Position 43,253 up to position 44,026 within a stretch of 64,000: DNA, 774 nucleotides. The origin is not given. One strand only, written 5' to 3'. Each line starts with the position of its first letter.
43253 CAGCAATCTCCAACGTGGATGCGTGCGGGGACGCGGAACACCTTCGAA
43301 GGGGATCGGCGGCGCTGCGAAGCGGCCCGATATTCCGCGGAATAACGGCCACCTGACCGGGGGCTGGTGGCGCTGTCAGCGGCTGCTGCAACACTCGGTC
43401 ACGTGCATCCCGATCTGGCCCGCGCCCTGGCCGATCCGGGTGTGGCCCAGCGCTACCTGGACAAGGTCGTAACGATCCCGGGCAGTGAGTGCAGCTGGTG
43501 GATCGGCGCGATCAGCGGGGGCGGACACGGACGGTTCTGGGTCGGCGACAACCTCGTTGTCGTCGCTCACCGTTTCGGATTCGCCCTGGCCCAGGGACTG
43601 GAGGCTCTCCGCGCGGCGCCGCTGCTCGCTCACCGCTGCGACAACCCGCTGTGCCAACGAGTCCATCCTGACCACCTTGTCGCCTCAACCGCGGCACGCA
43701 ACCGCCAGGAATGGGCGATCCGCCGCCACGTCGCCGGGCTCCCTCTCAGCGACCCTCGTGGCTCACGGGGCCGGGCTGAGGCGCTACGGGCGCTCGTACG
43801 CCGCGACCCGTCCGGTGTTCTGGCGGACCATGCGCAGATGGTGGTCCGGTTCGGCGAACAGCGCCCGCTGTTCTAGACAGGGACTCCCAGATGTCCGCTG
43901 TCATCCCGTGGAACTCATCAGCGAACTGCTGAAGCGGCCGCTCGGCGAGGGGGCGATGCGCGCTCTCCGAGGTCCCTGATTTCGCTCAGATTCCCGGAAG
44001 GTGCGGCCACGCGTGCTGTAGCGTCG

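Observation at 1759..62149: Seven dispersed copies of a perfect palindrome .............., all between genes or at gene termini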

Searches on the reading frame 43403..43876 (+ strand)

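Call 9: search_protein_families(library=pfam, proteins=[window:43403-43876:+], max_evalue=0.01)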
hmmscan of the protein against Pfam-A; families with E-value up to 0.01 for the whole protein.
window:43403-43876:+ (157 aa): 0 families

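Call 75: search_protein_families(library=pfam, proteins=[window:43403-43876:+], max_evalue=5)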
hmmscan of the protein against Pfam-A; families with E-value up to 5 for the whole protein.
window:43403-43876:+ (157 aa): 2 families
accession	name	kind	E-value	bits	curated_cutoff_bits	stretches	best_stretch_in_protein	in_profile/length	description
PF05551.17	zf-His_Me_endon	-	0.04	14.6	27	1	72-102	64-92/131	Zinc-binding loop region of homing endonuclease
PF13392.12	HNH_3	-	0.44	10.7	24.8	1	77-101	23-45/46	HNH endonuclease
